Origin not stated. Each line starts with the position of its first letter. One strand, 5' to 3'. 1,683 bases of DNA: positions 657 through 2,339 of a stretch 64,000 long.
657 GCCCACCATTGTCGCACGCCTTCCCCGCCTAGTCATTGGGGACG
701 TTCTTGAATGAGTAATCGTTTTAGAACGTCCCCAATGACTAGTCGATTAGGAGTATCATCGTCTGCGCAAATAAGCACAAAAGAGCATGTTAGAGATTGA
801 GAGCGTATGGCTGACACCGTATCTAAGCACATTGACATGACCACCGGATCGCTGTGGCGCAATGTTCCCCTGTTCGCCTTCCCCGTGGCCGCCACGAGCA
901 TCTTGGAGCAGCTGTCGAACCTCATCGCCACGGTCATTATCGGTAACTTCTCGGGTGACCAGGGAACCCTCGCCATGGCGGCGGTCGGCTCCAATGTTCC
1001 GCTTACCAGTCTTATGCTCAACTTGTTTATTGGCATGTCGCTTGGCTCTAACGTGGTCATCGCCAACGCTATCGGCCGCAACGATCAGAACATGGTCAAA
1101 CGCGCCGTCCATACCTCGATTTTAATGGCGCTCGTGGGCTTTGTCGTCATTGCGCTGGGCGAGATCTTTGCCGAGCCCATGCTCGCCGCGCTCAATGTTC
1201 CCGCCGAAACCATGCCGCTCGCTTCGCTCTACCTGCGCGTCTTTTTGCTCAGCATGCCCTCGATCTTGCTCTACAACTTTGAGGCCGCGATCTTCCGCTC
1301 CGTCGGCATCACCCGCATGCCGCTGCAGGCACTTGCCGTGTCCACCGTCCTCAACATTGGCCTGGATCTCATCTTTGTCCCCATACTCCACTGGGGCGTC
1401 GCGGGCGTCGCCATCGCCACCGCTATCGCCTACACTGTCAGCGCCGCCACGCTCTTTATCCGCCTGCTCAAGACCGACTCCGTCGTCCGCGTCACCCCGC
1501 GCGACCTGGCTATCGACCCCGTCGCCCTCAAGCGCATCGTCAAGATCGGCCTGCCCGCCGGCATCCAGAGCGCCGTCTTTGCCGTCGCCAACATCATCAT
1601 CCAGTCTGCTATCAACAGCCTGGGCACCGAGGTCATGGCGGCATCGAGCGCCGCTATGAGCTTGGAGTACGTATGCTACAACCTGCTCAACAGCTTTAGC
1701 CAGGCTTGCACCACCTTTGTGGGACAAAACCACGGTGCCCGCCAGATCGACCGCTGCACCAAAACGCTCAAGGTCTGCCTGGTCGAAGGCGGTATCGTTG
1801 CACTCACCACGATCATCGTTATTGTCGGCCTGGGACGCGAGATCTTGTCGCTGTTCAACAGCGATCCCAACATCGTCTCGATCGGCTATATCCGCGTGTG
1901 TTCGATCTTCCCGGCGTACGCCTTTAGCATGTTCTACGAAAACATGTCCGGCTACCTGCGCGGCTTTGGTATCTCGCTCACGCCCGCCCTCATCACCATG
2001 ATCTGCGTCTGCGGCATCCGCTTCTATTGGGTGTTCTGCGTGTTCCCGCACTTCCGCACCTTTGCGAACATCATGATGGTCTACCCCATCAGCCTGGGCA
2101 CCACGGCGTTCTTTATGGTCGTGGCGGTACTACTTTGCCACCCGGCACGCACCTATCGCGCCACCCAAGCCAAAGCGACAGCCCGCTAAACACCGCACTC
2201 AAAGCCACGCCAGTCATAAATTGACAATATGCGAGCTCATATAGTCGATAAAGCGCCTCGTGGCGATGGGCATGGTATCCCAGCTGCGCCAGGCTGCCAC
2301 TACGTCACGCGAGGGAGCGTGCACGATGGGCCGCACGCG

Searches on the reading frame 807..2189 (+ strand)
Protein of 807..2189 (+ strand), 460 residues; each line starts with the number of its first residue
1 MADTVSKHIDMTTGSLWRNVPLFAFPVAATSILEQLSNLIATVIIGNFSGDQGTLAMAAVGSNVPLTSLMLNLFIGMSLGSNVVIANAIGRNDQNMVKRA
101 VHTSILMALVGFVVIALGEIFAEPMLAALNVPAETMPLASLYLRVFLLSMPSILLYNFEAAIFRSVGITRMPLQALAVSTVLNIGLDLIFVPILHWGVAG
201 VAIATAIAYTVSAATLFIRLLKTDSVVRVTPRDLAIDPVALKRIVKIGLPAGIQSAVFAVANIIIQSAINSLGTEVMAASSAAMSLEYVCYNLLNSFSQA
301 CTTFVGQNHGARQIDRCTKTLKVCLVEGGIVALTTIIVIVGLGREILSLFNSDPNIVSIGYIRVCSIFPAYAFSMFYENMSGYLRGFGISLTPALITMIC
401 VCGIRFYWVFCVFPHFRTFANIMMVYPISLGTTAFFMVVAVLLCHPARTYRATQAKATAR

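Call 25: search_protein_families(library=pfam, proteins=[window:807-2189:+], max_evalue=0.0001)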
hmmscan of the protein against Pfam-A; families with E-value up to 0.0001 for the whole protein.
window:807-2189:+ (460 aa): 2 families
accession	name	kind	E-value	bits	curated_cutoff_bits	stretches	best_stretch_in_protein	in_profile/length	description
PF01554.23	MatE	-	9.4e-44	149.4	24.9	2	26-188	1-160/161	MatE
PF03023.19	MurJ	-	2e-07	30.4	27.4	1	84-225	260-404/451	Lipid II flippase MurJ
